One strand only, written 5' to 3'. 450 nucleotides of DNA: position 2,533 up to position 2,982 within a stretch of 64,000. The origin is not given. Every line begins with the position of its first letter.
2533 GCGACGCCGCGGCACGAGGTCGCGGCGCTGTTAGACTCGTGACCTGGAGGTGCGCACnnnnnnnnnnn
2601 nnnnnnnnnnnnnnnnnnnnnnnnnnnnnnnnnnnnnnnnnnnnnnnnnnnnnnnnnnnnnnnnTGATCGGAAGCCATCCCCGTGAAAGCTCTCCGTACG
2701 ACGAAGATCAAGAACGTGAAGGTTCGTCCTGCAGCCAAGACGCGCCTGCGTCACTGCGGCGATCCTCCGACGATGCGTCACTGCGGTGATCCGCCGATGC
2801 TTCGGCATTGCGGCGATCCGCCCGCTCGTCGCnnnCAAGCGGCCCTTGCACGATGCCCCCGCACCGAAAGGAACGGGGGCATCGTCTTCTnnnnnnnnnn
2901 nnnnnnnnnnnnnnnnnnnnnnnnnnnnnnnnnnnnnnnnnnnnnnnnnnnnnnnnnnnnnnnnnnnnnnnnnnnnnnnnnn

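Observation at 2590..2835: Two unannotated Cys-rich micropeptide genes between a TonB-dependent receptor and a strong terminator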

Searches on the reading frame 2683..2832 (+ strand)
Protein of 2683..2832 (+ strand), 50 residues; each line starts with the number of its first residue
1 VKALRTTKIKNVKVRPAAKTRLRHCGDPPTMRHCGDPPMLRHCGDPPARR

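Call 8: find_homologous_proteins(query=window:2683-2832:+, max_evalue=10)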
Query seq(50 aa) (50 aa): 1 proteins with E <= 10 among 2 candidates.
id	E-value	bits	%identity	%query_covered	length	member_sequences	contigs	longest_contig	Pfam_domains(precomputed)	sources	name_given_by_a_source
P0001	4.0e-11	60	68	100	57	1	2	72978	-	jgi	-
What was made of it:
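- Tried and rejected: Word-indexed protein search with B alone found a single relative (call 8).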

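Call 10: find_encoding_contigs(protein=P0001, flank=10000)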
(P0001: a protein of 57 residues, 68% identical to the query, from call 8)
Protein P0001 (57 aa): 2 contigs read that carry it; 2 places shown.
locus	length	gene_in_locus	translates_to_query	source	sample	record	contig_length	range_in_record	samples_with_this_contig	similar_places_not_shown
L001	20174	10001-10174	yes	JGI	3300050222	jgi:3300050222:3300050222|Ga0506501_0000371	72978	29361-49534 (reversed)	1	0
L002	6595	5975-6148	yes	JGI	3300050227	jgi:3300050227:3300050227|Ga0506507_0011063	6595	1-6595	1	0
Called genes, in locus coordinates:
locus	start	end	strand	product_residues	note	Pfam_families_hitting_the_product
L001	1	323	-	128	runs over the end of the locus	-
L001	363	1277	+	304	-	PF00753:Lactamase_B, PF12706:Lactamase_B_2 (weak)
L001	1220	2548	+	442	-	PF00067:p450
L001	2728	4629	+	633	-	PF00072:Response_reg, PF00989:PAS (faint), PF08448:PAS_4, PF13188:PAS_8 (faint), PF08447:PAS_3, PF13426:PAS_9 (weak), PF00512:HisKA (weak), PF02518:HATPase_c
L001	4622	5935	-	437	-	-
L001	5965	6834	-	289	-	PF00753:Lactamase_B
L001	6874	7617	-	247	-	PF04542:Sigma70_r2, PF07638:Sigma70_ECF, PF08281:Sigma70_r4_2, PF04545:Sigma70_r4, PF13490:zf-HC2 (weak)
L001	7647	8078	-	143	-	PF20398:DUF6691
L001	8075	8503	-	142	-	PF04143:Sulf_transp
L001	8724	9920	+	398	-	PF07690:MFS_1 (weak)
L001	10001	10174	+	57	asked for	-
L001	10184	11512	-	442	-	PF13450:NAD_binding_8 (weak), PF05199:GMC_oxred_C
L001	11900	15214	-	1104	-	PF00873:ACR_tran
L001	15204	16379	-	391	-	PF25919:BSH_CusB, PF25973:BSH_CzcB, PF25869:3HB_CusB, PF25954:Beta-barrel_RND_2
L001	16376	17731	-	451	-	PF02321:OEP (faint)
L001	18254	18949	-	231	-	PF01209:Ubie_methyltran, PF13489:Methyltransf_23, PF00398:RrnaAD (weak), PF13847:Methyltransf_31, PF08241:Methyltransf_11, PF08242:Methyltransf_12, PF13649:Methyltransf_25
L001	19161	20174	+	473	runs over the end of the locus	PF00501:AMP-binding (weak)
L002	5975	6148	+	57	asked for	-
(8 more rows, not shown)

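Call 21: find_related_loci(query=A2, collection=metagenome_contigs, flank=10000)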
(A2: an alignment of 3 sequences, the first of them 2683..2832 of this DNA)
Query A2 (50 aa) in metagenome_contigs; peptide patterns used: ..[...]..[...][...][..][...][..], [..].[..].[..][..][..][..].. (x = any residue, [..] = any of these).
600 stretches matched a pattern, but none encodes a relative of the query by tblastn (E <= 1e-3).
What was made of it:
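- Tried and rejected: find_related_loci on metagenomes chose poor patterns and found nothing (call 21).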

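Call 27: search_protein_representatives(alignment_id=A2)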
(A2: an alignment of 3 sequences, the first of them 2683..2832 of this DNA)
Query: 3 sequences, 50 profile positions. Proteins with E-value up to 0.001 (for the whole library): 19; up to 1e-10: 5; up to 1e-30: 0. The best 19 are listed.
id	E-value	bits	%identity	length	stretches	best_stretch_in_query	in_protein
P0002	9.1e-29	115.4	-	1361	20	24-47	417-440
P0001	2.9e-18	81.7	-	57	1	1-48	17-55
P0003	1.2e-14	70.1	-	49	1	1-49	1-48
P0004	3.9e-14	68.5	-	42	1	1-40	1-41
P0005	7.0e-12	61.3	-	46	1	1-48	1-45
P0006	3.8e-09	52.5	-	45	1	1-49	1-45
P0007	2.0e-08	50.2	-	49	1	1-49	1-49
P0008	2.0e-08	50.2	-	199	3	22-47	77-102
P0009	3.3e-08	49.5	-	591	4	22-47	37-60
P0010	3.2e-07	46.4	-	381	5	19-50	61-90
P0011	5.3e-07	45.7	-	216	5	21-50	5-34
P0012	5.6e-06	42.4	-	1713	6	13-49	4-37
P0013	2.4e-05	40.4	-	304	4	23-43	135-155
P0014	3.5e-05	39.8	-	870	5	1-38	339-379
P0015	5.5e-05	39.2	-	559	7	23-49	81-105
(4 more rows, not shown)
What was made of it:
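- Tried and rejected: The exhaustive profile search (call 27) recovered the family.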

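Call 30: find_encoding_contigs(protein=P0003, flank=10000, max_places=4)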
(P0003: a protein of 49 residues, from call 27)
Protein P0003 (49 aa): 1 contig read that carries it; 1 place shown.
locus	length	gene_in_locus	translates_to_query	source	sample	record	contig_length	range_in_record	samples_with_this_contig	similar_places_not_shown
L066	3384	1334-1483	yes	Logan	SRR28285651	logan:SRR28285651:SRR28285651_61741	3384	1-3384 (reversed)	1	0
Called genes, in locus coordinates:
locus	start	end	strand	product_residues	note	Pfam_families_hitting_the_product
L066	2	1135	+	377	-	?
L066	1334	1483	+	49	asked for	-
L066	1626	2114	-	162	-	-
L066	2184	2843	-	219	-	PF00891:Methyltransf_2, PF01209:Ubie_methyltran, PF13489:Methyltransf_23, PF05175:MTS, PF13847:Methyltransf_31, PF13649:Methyltransf_25, PF08241:Methyltransf_11, PF08242:Methyltransf_12, +1 more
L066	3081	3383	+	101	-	?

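Call 31: find_encoding_contigs(protein=P0005, flank=10000, max_places=4)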
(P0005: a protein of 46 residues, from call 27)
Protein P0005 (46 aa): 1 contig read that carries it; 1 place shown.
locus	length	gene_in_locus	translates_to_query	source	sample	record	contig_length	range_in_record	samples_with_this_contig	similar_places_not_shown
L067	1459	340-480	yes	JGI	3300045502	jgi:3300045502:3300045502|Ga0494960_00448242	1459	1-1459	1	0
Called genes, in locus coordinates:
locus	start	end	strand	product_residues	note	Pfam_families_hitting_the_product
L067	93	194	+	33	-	-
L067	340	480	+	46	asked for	-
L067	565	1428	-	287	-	PF00394:Cu-oxidase, PF07731:Cu-oxidase_2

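Call 34: find_encoding_contigs(protein=P0004, flank=10000, max_places=4)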
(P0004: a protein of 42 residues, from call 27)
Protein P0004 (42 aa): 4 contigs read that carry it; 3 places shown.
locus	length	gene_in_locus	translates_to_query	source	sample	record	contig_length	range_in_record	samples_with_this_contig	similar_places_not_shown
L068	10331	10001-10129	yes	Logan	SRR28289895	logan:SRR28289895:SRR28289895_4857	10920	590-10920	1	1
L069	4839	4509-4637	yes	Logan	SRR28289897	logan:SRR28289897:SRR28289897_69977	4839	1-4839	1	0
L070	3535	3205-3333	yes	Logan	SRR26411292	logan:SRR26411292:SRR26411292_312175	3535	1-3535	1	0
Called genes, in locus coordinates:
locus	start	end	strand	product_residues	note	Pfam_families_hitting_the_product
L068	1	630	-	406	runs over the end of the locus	?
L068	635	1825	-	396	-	PF25917:BSH_RND (weak), PF25919:BSH_CusB (weak), PF25973:BSH_CzcB, PF25893:HH_CzcB (weak), PF25954:Beta-barrel_RND_2, PF25967:RND-MFP_C (weak), PF25975:CzcB_C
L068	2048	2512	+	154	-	-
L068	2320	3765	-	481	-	PF07732:Cu-oxidase_3, PF00394:Cu-oxidase, PF07731:Cu-oxidase_2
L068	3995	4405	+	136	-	PF03860:Csp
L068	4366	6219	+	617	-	PF19291:TREH_N, PF00723:Glyco_hydro_15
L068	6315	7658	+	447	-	-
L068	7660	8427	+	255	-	-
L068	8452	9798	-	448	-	PF05834:Lycopene_cycl (faint), PF13450:NAD_binding_8 (faint), PF05199:GMC_oxred_C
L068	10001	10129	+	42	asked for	-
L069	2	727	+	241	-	?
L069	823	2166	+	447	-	-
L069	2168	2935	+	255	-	-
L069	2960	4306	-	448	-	PF05834:Lycopene_cycl (faint), PF13450:NAD_binding_8 (faint), PF05199:GMC_oxred_C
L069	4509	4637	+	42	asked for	-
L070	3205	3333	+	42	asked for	-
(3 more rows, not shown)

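Call 35: find_encoding_contigs(protein=P0006, flank=10000, max_places=4)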
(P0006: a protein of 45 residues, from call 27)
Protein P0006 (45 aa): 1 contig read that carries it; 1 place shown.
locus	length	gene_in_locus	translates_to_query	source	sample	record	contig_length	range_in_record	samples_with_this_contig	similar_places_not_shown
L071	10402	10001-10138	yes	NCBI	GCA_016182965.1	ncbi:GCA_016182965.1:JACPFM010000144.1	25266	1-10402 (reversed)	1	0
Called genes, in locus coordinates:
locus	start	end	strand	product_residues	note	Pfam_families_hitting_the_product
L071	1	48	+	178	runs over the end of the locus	-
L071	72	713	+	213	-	PF02525:Flavodoxin_2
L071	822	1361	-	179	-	PF01066:CDP-OH_P_transf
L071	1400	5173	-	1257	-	PF00069:Pkinase, PF07714:PK_Tyr_Ser-Thr, PF17667:Pkinase_fungal (weak), PF13191:AAA_16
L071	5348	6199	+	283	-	PF00069:Pkinase, PF07714:PK_Tyr_Ser-Thr, PF01636:APH (faint), PF03109:ABC1 (weak)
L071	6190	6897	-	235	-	PF02698:DUF218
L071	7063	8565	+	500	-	PF00672:HAMP (weak), PF00512:HisKA, PF02518:HATPase_c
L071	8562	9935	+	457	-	PF00072:Response_reg, PF00158:Sigma54_activat, PF14532:Sigma54_activ_2, PF01078:Mg_chelatase (weak), PF07728:AAA_5 (weak), PF25601:AAA_lid_14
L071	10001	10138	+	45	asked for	-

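Call 36: find_encoding_contigs(protein=P0007, flank=10000, max_places=4)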
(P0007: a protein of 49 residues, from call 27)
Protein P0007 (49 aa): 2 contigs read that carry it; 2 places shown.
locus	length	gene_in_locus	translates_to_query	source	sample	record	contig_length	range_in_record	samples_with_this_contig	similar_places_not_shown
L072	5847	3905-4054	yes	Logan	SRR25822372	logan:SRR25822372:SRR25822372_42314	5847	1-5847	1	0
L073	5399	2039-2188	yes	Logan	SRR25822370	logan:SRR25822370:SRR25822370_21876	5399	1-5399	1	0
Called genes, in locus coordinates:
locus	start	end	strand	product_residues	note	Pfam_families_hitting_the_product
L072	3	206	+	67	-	?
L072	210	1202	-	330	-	-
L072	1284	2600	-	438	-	PF00070:Pyr_redox (faint), PF00732:GMC_oxred_N (faint), PF05834:Lycopene_cycl (weak), PF07992:Pyr_redox_2 (weak), PF13450:NAD_binding_8 (weak), PF05199:GMC_oxred_C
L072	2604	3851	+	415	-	PF07690:MFS_1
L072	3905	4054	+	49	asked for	-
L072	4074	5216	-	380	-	PF01704:UDPGP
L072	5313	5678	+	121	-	-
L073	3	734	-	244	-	?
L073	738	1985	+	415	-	PF07690:MFS_1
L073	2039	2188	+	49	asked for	-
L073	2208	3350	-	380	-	PF01704:UDPGP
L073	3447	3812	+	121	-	-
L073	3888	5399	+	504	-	?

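Call 37: search_protein_families(library=ncbifam, proteins=[window:2683-2832:+, L001:8724-9920:+], max_evalue=1)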
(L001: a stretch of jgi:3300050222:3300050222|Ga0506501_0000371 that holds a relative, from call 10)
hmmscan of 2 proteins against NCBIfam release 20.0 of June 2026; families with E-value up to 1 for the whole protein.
seq(50 aa): 0 families

L001:8724-9920:+ (398 aa): 0 families

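Call 38: search_protein_families(library=pfam, proteins=[window:2683-2832:+, P0003, P0006, P0007], max_evalue=10)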
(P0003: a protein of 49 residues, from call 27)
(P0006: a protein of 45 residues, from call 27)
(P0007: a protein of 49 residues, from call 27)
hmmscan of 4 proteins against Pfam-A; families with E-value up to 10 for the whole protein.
seq(50 aa): 1 family
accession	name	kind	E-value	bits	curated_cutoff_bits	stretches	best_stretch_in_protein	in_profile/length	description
PF22795.1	DUF4796_N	-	0.12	12.6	27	0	31-35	6-10/29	DUF4796 N-terminal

P0003 (49 aa): 2 families
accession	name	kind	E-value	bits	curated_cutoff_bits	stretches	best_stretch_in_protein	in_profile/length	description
PF07165.16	DUF1397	-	0.098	12.5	25.7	1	15-48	158-191/207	Protein of unknown function (DUF1397)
PF22795.1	DUF4796_N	-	0.73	10.1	27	0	39-45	6-12/29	DUF4796 N-terminal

P0006 (45 aa): 0 families

P0007 (49 aa): 0 families

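Call 41: find_homologous_proteins(query=A3, max_evalue=1)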
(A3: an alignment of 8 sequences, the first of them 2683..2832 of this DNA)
Query A3 (8 sequences) (50 aa, profile of the alignment): 11 proteins with E <= 1 among 874 candidates.
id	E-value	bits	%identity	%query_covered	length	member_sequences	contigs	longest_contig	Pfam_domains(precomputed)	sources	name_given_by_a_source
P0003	1.1e-22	97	54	100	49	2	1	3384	-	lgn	-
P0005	2.4e-20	90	60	96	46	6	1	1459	-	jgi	jgi:hypothetical protein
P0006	9.7e-18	81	51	98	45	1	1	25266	-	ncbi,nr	ncbi:MAG: hypothetical protein HYV09_32900 [Deltaproteobacteria bacterium]|nr:hypothetical protein [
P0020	1.2e-17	81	58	96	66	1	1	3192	-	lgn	-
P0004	6.6e-17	79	56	80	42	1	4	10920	-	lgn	-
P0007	1.8e-16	77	52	98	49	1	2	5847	-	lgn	-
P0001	4.8e-16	76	68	100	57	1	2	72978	-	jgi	-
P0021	1.3e-12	65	55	76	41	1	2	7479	-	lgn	-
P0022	6.7e-7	47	44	88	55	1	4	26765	-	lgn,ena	-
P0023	2.7e-5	41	35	76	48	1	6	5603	-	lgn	-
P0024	5.2e-2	31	58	52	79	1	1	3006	-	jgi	jgi:hypothetical protein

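Call 43: find_encoding_contigs(protein=P0022, flank=10000, max_places=3)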
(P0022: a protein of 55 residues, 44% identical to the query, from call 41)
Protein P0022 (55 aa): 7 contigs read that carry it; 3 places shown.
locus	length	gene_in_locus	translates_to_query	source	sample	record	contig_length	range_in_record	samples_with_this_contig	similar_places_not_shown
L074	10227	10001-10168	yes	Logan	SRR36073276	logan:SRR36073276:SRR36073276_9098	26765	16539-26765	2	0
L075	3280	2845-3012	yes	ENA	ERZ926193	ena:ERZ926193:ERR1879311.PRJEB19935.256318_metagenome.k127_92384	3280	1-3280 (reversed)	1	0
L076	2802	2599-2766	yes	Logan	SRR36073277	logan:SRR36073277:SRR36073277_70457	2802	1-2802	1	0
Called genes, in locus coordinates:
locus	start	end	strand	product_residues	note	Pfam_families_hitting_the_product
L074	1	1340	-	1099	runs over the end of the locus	PF00873:ACR_tran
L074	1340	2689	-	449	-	PF19335:HMBD, PF25919:BSH_CusB, PF25954:Beta-barrel_RND_2, PF25967:RND-MFP_C (weak), PF25975:CzcB_C, PF25989:YknX_C (weak)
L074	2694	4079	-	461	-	-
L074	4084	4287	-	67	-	-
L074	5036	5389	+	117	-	-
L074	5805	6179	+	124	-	PF07731:Cu-oxidase_2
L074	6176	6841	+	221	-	PF00211:Guanylate_cyc, PF04945:YHS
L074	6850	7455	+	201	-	-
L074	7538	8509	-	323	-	PF01436:NHL (faint), PF08450:SGL (faint)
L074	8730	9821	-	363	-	PF02239:Cytochrom_D1 (faint), PF08450:SGL (faint), PF10282:Lactonase (faint), PF21783:YNCE, PF22494:choice_anch_I (faint), PF16819:DUF5074 (weak)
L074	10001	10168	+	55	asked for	-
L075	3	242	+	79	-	?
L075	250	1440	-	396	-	PF01053:Cys_Met_Meta_PP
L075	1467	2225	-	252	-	PF04055:Radical_SAM, PF18693:TRAM_2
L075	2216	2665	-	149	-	-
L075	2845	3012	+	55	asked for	-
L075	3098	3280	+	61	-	?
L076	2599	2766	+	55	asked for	-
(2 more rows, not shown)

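Call 44: find_encoding_contigs(protein=P0023, flank=10000, max_places=3)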
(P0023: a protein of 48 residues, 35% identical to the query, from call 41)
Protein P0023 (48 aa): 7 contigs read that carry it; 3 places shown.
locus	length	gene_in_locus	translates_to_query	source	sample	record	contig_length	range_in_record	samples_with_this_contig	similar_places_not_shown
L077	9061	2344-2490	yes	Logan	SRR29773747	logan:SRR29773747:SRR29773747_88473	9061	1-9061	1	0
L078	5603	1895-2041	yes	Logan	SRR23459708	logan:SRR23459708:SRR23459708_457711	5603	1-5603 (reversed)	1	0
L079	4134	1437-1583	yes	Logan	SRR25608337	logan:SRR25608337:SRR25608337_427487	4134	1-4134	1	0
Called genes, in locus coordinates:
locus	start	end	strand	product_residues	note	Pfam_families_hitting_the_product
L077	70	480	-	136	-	-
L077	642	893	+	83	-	-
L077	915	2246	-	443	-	PF13450:NAD_binding_8 (weak), PF05199:GMC_oxred_C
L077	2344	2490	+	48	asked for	-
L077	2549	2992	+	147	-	-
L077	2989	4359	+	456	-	PF07732:Cu-oxidase_3, PF00394:Cu-oxidase, PF07731:Cu-oxidase_2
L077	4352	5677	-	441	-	PF00072:Response_reg, PF00158:Sigma54_activat, PF14532:Sigma54_activ_2, PF25601:AAA_lid_14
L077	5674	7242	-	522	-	PF00672:HAMP, PF00512:HisKA, PF13581:HATPase_c_2 (weak), PF02518:HATPase_c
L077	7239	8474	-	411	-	-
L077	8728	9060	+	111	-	?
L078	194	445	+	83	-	-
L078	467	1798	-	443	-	PF13450:NAD_binding_8 (weak), PF05199:GMC_oxred_C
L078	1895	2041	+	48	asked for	-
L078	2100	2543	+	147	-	-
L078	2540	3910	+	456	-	PF07732:Cu-oxidase_3, PF00394:Cu-oxidase, PF07731:Cu-oxidase_2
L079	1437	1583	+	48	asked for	-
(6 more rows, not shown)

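Call 45: find_encoding_contigs(protein=P0021, flank=10000, max_places=3)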
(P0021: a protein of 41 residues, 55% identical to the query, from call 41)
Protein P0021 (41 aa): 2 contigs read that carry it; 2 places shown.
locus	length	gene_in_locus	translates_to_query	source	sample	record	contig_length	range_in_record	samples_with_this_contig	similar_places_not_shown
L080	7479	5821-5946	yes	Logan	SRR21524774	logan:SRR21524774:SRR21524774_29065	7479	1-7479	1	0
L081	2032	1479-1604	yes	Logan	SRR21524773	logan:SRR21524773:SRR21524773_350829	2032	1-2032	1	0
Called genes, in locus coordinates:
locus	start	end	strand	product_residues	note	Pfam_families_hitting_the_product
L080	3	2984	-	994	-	?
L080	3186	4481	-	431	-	PF00732:GMC_oxred_N (weak), PF05199:GMC_oxred_C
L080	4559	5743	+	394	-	PF07690:MFS_1 (weak)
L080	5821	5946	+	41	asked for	-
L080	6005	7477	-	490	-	?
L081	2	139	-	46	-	?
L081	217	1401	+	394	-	PF07690:MFS_1 (weak)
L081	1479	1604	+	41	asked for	-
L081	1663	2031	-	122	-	?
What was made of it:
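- In most loci the gene next to B is divergent or convergent, or B is the last gene after the MFS (calls 10, 34, 36, 45).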
